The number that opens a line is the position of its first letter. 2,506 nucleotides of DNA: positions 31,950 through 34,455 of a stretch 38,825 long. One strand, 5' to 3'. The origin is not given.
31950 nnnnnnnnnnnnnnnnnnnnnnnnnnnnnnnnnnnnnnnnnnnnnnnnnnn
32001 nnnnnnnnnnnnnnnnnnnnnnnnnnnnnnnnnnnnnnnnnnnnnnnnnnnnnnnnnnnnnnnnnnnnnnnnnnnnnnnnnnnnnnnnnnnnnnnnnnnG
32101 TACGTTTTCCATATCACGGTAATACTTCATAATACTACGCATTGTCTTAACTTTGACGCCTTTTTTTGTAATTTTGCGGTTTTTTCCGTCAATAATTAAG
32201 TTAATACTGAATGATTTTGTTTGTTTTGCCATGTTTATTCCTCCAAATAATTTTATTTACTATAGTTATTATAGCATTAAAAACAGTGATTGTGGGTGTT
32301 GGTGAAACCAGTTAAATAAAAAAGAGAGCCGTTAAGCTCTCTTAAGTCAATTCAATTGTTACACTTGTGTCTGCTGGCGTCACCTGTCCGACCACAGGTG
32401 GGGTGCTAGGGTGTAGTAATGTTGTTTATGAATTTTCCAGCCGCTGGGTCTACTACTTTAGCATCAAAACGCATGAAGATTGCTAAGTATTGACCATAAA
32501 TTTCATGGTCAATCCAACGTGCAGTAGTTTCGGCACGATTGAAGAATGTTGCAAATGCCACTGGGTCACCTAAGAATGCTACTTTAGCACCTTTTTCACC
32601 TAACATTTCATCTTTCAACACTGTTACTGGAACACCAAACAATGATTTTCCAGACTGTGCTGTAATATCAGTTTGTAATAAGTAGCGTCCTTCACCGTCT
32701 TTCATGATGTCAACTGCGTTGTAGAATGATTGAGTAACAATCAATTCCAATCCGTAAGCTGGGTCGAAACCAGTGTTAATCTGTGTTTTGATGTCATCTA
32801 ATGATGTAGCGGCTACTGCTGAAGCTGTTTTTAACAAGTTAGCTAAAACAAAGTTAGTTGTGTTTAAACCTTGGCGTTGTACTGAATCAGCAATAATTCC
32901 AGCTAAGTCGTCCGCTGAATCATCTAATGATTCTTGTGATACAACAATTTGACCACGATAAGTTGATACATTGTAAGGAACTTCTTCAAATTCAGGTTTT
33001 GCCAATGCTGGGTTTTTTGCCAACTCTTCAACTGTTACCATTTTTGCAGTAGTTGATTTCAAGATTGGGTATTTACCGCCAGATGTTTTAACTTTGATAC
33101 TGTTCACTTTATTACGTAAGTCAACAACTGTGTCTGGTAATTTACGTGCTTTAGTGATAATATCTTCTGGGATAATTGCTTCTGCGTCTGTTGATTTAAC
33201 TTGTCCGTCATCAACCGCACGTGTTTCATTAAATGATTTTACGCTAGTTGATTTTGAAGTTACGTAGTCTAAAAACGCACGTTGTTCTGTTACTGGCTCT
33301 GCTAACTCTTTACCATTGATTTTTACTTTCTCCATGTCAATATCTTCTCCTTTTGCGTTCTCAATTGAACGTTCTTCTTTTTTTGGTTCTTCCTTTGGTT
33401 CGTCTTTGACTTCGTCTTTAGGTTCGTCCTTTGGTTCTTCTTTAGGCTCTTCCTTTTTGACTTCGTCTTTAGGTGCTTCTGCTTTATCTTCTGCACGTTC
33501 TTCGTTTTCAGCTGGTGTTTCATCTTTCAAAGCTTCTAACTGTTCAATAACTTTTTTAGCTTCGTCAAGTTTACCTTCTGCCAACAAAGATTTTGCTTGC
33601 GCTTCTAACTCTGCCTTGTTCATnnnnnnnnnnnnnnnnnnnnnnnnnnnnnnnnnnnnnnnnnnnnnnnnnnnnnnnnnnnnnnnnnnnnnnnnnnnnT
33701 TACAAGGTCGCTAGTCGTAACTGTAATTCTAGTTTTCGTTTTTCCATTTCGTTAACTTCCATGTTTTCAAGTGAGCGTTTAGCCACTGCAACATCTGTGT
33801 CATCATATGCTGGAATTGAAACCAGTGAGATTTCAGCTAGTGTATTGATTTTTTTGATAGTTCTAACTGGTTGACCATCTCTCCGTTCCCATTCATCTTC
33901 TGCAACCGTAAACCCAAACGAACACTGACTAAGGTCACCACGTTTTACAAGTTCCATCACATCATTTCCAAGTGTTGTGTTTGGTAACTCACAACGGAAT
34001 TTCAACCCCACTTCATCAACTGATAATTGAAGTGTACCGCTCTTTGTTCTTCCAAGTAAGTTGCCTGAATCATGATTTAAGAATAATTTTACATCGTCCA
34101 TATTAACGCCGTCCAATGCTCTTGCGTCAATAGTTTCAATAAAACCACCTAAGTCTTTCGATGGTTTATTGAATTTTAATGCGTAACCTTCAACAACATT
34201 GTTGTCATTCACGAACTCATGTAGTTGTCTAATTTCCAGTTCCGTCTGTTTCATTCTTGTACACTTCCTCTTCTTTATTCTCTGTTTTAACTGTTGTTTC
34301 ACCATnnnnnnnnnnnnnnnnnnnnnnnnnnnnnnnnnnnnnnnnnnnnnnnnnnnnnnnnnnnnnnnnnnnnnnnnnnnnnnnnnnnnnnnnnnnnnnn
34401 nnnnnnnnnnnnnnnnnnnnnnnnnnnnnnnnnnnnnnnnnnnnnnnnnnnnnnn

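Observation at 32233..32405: No major tail protein, head-tail connector, head-closure or tail-terminator genes between capsid and tail chaperone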

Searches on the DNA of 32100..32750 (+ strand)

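Call 23: search_dna_similar(query=window:32100-32750:+, collection=phages, mode=distant, max_rows=40)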
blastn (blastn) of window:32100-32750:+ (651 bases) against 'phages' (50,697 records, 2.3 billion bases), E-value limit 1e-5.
Records with a match: 132; places in all: 239; records where one place covers at least 80% of the query: 0.
Best place of each record, by identity: 90-95% 5; 80-90% 2; 60-80% 125.
By first word of the organism name: Enterococcus 129; Enteroccous 1; Staphylococcus 1; Streptococcus 1.
By host as written in the record: Enterococcus faecalis 43; Enterococcus faecium 15; - 6; Enterococcus sp. 6; Enterococcus faecalis ATCC 29212 4; Enterococcus faecalis ATCC 33186 4; Enterococcus faecalis strain AH5 4; Enterococcus faecalis ATCC 19433 4; and 35 more.
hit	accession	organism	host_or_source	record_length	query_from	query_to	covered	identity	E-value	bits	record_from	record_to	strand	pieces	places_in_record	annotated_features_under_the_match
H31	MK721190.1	Enterococcus phage vB_EfaS_Ef6.4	Enterococcus faecalis strain AH6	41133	250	651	62%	93.5%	3e-170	603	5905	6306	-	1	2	major capsid protein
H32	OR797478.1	Enterococcus phage G01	Enterococcus faecalis OG1RF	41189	250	651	62%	92.6%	7e-165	585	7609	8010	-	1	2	major capsid protein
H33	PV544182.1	Enterococcus phage TwoStep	Enterococcus faecalis ATCC 29212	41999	250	651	62%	92.1%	2e-165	587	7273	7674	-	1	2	major capsid protein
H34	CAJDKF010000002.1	Enterococcus phage vB_EfaS_159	Cabrales cheese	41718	243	651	63%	90.3%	3e-157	561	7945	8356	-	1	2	Major capsid protein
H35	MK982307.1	Enterococcus phage MSF2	Enterococcus faecalis 47/3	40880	250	651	62%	91.6%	2e-159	567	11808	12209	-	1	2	major capsid protein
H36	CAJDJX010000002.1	Enterococcus phage Q69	Goat milk cheese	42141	243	651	63%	89.8%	2e-154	552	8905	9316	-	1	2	Major capsid protein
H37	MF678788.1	Enterococcus phage phiSHEF2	Enterococcus faecalis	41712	243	651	63%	70.7%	6e-46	191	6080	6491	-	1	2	capsid family protein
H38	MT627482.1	Enterococcus phage vB_EFaS_TV217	Enterococcus faecalis ATCC 29212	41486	243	651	63%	70.7%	6e-46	191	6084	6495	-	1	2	major capsid protein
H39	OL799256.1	Enterococcus phage phiSHEF10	Enterococcus faecalis EF54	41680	243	651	63%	70.7%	6e-46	191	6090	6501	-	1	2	capsid protein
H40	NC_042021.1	Enterococcus phage phiSHEF2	Enterococcus faecalis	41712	243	651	63%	70.7%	6e-46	191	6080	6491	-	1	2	major head protein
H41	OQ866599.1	Enterococcus phage SSMH02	Enterococcus faecalis EF-JMSS09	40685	250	651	62%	71.7%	3e-50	205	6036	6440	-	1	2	major capsid protein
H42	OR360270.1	Enterococcus phage SSMH01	Enterococcus faecalis EF-JMSS09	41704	250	651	62%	71.4%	3e-49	201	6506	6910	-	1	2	capsid protein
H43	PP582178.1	Enterococcus phage vB_Efs4_KEN02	Enterococcus faecalis 947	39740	250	651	62%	71.4%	8e-51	207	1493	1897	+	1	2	major head protein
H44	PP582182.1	Enterococcus phage vB_Efs19_KEN07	Enterococcus faecalis 338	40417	250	651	62%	71.4%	8e-51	207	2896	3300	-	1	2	major head protein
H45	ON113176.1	Enterococcus phage vB_OCPT_CCS4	Enterococcus sp.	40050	250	651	62%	71.3%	1e-48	199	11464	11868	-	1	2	hypothetical protein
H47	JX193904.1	Enterococcus phage EfaCPT1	Enterococcus faecalis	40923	243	651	63%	70.0%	4e-42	178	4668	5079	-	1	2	putative major capsid protein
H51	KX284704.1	Enterococcus phage SANTOR1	Enterococcus faecalis ATCC 19433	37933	243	651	63%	69.6%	2e-40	172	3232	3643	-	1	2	capsid protein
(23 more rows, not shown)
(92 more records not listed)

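Call 28: get_annotated_region(hit=H37, flank=3500)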
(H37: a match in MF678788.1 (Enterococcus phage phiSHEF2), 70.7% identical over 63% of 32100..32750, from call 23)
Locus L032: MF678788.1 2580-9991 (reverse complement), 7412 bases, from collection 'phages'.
description: Enterococcus phage phiSHEF2, complete genome.
organism: Enterococcus phage phiSHEF2 (NCBI taxid 2030922)
taxonomy: Viruses; Duplodnaviria; Heunggongvirae; Uroviricota; Caudoviricetes; Efquatrovirus; Efquatrovirus SHEF2
host: Enterococcus faecalis; source: wastewater; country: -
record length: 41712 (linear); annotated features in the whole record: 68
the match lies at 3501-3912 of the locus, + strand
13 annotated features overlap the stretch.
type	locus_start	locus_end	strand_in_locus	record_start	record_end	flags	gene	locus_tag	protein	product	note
CDS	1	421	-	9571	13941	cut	-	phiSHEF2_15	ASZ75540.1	chromosome partition protein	chromosome partition protein Smc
CDS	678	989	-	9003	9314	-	-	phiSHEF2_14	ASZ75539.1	hypothetical protein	-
CDS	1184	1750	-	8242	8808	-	-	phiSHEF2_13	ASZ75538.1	major tail protein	-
CDS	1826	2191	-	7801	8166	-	-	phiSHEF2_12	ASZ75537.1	hypothetical protein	-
CDS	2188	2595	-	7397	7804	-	-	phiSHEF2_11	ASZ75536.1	hypothetical protein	-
CDS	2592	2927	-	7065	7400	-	-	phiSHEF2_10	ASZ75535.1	head-tail joining protein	-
CDS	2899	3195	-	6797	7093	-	-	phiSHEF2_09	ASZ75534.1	head-tail connector protein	gp6-like head-tail connector protein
CDS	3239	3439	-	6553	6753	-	-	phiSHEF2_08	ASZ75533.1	hypothetical protein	-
CDS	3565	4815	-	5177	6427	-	-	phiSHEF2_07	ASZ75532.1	capsid family protein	-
CDS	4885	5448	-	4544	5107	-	-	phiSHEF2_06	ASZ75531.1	prohead protease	-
CDS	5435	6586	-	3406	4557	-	-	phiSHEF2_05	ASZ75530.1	portal protein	-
CDS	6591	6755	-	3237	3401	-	-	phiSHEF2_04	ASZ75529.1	hypothetical protein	-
CDS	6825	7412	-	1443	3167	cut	-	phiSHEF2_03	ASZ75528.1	terminase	-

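Call 29: get_annotated_region(hit=H51, flank=3500)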
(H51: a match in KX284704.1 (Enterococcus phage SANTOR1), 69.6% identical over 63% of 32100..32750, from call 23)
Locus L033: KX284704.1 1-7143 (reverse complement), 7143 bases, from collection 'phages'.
description: Enterococcus phage SANTOR1, complete genome.
organism: Enterococcus phage SANTOR1 (NCBI taxid 1871692)
taxonomy: Viruses; Duplodnaviria; Heunggongvirae; Uroviricota; Caudoviricetes; Efquatrovirus; Efquatrovirus SANTOR1
host: Enterococcus faecalis ATCC 19433; source: raw domestic sewage; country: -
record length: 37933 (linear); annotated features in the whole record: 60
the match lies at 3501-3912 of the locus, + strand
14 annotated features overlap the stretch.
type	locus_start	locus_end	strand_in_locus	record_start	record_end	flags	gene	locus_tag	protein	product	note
CDS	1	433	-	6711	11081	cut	-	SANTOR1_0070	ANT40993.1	tail length tape-measure protein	-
CDS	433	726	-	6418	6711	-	-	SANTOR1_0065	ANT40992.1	hypothetical protein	-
CDS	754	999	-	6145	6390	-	-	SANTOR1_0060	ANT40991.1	hypothetical protein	-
CDS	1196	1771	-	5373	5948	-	-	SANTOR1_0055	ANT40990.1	major tail protein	-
CDS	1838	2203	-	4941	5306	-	-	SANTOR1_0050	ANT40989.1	hypothetical protein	-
CDS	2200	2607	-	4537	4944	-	-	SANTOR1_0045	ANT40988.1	hypothetical protein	-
CDS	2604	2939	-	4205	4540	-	-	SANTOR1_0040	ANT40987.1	hypothetical protein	-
CDS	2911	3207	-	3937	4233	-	-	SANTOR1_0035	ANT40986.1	DNA packaging protein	-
CDS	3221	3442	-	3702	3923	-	-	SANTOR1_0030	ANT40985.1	major tail protein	-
CDS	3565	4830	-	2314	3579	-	-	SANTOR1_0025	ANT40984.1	capsid protein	-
CDS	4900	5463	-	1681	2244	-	-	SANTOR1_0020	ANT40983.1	head maturation protease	-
CDS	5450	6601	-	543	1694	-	-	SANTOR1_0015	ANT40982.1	portal protein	-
CDS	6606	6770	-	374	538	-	-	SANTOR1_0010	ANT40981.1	hypothetical protein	-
CDS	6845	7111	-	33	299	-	-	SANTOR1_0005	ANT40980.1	hypothetical protein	-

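Call 30: get_annotated_region(hit=H41, flank=3500)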
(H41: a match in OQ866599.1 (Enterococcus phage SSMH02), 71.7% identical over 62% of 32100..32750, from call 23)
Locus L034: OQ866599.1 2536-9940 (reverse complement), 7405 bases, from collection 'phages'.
description: Enterococcus phage SSMH02, complete genome.
organism: Enterococcus phage SSMH02 (NCBI taxid 3056358)
taxonomy: Viruses; Duplodnaviria; Heunggongvirae; Uroviricota; Caudoviricetes; Efquatrovirus
host: Enterococcus faecalis EF-JMSS09; source: waste water; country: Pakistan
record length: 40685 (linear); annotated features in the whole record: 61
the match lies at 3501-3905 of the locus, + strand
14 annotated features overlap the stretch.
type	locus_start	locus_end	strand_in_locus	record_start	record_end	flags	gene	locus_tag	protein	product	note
CDS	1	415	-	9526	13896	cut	-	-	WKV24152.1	tape measure domain protein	tape measure domain_14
CDS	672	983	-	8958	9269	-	-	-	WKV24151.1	hypothetical protein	conserved hypothetical protein 13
CDS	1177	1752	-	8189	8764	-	-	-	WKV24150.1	major tail protein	phage major tail protein, phi13 family_12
CDS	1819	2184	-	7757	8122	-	-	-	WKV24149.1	hypothetical protein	conserved hypothetical protein 11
CDS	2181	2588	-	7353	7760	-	-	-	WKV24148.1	hypothetical protein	phage protein, HK97 gp10 family_10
CDS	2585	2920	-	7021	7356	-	-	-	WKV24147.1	head-tail adaptor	putative phage head-tail adaptor_9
CDS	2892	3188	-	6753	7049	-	-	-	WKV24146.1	hypothetical protein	uncharacterized phage protein (possible DNA pac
CDS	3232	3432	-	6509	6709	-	-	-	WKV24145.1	hypothetical protein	conserved hypothetical protein 7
CDS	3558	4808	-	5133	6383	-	-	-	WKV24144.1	major capsid protein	phage major capsid protein, HK97 family_6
CDS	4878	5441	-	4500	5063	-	-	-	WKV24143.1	prohead protease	phage prohead protease, HK97 family_5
CDS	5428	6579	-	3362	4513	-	-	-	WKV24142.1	portal protein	phage portal protein, HK97 family_4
CDS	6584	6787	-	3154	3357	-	-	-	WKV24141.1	hypothetical protein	conserved hypothetical protein 3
CDS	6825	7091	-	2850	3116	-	-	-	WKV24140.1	hypothetical protein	conserved hypothetical protein 2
CDS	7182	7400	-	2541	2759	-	-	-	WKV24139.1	hypothetical protein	conserved hypothetical protein 1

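Call 31: get_annotated_region(hit=H47, flank=3500)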
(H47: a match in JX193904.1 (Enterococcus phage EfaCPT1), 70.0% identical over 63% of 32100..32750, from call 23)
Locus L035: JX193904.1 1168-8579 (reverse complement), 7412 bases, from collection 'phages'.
description: Enterococcus phage EfaCPT1, complete genome.
organism: Enterococcus phage EfaCPT1 (NCBI taxid 1204540)
taxonomy: Viruses; Duplodnaviria; Heunggongvirae; Uroviricota; Caudoviricetes; Efquatrovirus; Efquatrovirus EfaCPT1
host: Enterococcus faecalis; source: Sewage, College Station, TX, USA; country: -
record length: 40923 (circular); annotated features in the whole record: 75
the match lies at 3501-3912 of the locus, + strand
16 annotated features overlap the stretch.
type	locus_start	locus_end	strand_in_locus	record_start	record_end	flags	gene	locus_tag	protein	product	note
CDS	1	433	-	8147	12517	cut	-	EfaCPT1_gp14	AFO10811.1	putative tail tape measure protein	-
CDS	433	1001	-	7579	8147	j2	-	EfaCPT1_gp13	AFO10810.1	putative tail tape measure chaperone frameshift protein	programmed -1 translational frameshift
CDS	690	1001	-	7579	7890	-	-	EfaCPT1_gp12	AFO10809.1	putative tail tape measure chaperone protein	-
regulatory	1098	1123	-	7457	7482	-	-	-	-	terminator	Rho-independent terminator; TranstermHP confidence 100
CDS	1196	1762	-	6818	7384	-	-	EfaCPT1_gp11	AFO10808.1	putative major tail tube protein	-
CDS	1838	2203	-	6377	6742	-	-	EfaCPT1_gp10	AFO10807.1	hypothetical protein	-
CDS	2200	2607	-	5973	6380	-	-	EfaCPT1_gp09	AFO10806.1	hypothetical protein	-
CDS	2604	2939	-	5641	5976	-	-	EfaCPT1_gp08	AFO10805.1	putative head-tail adaptor protein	similar to SPP1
CDS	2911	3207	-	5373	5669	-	-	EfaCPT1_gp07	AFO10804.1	putative head-tail adaptor protein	similar to HK022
CDS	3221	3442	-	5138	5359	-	-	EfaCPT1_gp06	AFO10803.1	hypothetical protein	-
CDS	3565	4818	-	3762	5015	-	-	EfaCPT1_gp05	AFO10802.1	putative major capsid protein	-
CDS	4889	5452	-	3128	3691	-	-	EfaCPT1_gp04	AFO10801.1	putative prohead protease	-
CDS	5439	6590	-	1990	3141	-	-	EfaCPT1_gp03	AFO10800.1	putative portal protein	-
CDS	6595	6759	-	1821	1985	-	-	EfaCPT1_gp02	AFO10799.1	hypothetical protein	-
regulatory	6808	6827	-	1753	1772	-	-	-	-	terminator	Rho-independent terminator; TranstermHP confidence 100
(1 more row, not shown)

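Call 81: search_dna_similar(query=window:32398-32450:-, collection=phages, mode=distant, max_evalue=1, max_rows=12)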
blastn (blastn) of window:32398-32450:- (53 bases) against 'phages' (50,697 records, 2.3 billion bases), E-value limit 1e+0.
Records with a match: 23; places in all: 24; records where one place covers at least 80% of the query: 3.
Best place of each record, by identity: 90-95% 10; 80-90% 12; 60-80% 1.
By first word of the organism name: Enterococcus 23.
By host as written in the record: Enterococcus faecalis 8; Enterococcus faecalis ATCC 29212 2; Enterococcus sp. 2; Enterococcus faecium 2; Enterococcus faecalis strain AH6 1; Enterococcus faecalis 47/3 1; Enterococcus faecalis OG1RF 1; Enterococcus faecalis 959-2 1; and 5 more.
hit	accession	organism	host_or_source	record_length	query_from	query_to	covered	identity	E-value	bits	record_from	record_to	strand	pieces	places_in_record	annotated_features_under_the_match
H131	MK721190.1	Enterococcus phage vB_EfaS_Ef6.4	Enterococcus faecalis strain AH6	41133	1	53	100%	81.5%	6e-4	46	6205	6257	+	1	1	major capsid protein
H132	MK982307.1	Enterococcus phage MSF2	Enterococcus faecalis 47/3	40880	1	53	100%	81.5%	6e-4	46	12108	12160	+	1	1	major capsid protein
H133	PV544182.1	Enterococcus phage TwoStep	Enterococcus faecalis ATCC 29212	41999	1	53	100%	77.2%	8e-3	44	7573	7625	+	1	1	major capsid protein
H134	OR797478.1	Enterococcus phage G01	Enterococcus faecalis OG1RF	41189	23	53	58%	93.5%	2e-4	48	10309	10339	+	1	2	major tail protein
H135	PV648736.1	Enterococcus phage vB_EfaS_SZ2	Enterococcus faecalis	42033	23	53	58%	93.5%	2e-4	48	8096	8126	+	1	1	major tail protein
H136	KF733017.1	Enterococcus phage IME-EF4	Enterococcus sp.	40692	23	53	58%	90.3%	8e-3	44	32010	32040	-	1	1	major tail protein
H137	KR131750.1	Enterococcus phage Ec-ZZ2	Enterococcus faecium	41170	23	53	58%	90.3%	8e-3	44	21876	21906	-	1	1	major tail protein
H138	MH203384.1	Enterococcus phage vB_EfaS_AL2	Enterococcus faecalis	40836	23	53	58%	90.3%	8e-3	44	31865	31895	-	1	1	major tail protein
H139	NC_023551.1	Enterococcus phage IME-EF4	Enterococcus sp.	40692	23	53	58%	90.3%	8e-3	44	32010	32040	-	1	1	major tail protein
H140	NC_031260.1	Enterococcus phage Ec-ZZ2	Enterococcus faecium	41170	23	53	58%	90.3%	8e-3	44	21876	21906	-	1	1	major tail protein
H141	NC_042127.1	Enterococcus phage vB_EfaS_AL2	Enterococcus faecalis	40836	23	53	58%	90.3%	8e-3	44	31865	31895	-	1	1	major tail protein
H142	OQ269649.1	Enterococcus phage DEfc27b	Enterococcus faecalis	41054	23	53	58%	90.3%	8e-3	44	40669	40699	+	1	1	major tail protein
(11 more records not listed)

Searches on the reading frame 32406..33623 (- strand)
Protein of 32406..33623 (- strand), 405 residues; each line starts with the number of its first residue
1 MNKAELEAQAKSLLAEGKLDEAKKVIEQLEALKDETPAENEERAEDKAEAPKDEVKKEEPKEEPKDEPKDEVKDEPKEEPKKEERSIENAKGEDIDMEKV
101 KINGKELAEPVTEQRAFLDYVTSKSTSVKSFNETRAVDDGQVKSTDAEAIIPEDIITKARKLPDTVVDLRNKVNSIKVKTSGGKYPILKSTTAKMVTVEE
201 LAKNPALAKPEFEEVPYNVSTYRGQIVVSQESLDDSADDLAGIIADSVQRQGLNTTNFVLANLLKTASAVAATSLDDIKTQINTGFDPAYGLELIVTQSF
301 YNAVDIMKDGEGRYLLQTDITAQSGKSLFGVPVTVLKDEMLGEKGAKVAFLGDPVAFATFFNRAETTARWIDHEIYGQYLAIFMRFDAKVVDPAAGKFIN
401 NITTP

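Call 3: search_protein_families(library=phrogs, proteins=[window:32406-33623:-], max_evalue=0.01)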
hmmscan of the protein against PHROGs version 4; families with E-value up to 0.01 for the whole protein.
window:32406-33623:- (405 aa): 3 families
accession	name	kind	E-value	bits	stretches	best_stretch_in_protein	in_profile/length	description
phrog_10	-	head and packaging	9.8e-56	191.1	1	4-395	273-629/752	major head protein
phrog_2263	-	head and packaging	3.9e-42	145.9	1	30-400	174-542/551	major head protein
phrog_15928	-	head and packaging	1e-07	33.1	1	233-365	2-142/185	major head protein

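Call 14: find_related_loci(query=window:32406-33623:-, collection=viral_contigs, flank=6000)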
Query window:32406-33623:- (405 aa) in viral_contigs; peptide patterns used: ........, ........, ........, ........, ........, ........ (x = any residue, [..] = any of these).
54 stretches matched a pattern; 9 encode a relative of the query (tblastn E <= 1e-3); 9 distinct loci.
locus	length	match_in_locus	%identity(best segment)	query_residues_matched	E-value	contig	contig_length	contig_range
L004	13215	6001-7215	98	1-405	0e+0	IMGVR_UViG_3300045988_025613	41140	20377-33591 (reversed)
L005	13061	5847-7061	97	1-405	0e+0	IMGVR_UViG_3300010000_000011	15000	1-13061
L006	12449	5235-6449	97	1-405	0e+0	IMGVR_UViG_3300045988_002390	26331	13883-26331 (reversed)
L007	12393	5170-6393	97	1-405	0e+0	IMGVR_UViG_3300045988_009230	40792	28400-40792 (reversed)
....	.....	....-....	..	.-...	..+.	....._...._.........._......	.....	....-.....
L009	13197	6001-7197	97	1-399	0e+0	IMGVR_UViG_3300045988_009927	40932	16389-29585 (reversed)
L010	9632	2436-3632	97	1-399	0e+0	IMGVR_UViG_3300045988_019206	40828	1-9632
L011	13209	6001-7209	95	1-399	0e+0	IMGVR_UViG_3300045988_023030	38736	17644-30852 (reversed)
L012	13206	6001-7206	95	1-399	0e+0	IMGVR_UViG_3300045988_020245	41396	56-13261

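Call 18: find_encoding_contigs(protein=window:32406-33623:-, flank=6000, max_places=10)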
Protein window:32406-33623:- (405 aa): no gene with exactly this product is on record in the collection.

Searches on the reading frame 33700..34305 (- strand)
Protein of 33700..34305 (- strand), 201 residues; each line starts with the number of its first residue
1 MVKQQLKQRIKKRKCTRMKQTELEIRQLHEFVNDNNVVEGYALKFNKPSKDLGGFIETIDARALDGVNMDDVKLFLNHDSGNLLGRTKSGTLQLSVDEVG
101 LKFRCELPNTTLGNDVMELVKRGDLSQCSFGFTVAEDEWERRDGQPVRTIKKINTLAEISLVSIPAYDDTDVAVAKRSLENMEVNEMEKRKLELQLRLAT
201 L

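Call 3: search_protein_families(library=phrogs, proteins=[window:33700-34305:-], max_evalue=0.01)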
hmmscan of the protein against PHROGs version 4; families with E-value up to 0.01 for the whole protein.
window:33700-34305:- (201 aa): 12 families
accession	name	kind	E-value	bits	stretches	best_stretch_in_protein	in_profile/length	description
phrog_80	-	head and packaging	2e-64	219.9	1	10-191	201-394/607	head maturation protease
phrog_2263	-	head and packaging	9.3e-47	161.1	1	34-191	37-194/551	major head protein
phrog_9644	-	head and packaging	2.8e-46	159.4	1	11-197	136-327/341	head maturation protease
phrog_13042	-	head and packaging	1.8e-25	90.8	1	19-192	9-187/386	major head protein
phrog_37668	-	head and packaging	1e-15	58.7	1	32-183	17-172/313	head maturation protease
phrog_7053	-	head and packaging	1.4e-15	58.7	1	33-164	33-178/390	head maturation protease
phrog_36211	-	head and packaging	5.5e-14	53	1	37-180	20-167/378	head maturation protease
phrog_617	-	head and packaging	3.2e-12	47.1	1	22-181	12-167/626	major head protein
phrog_3244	-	head and packaging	1.2e-09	39.4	1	93-189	91-194/326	head maturation protease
phrog_4523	-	head and packaging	0.00017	21.4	1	83-188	86-189/644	major head and protease protein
phrog_11321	-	unknown function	0.00035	21.1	1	116-170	78-134/327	-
phrog_3270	-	head and packaging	0.00066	19.4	1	37-172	6-126/603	head maturation protease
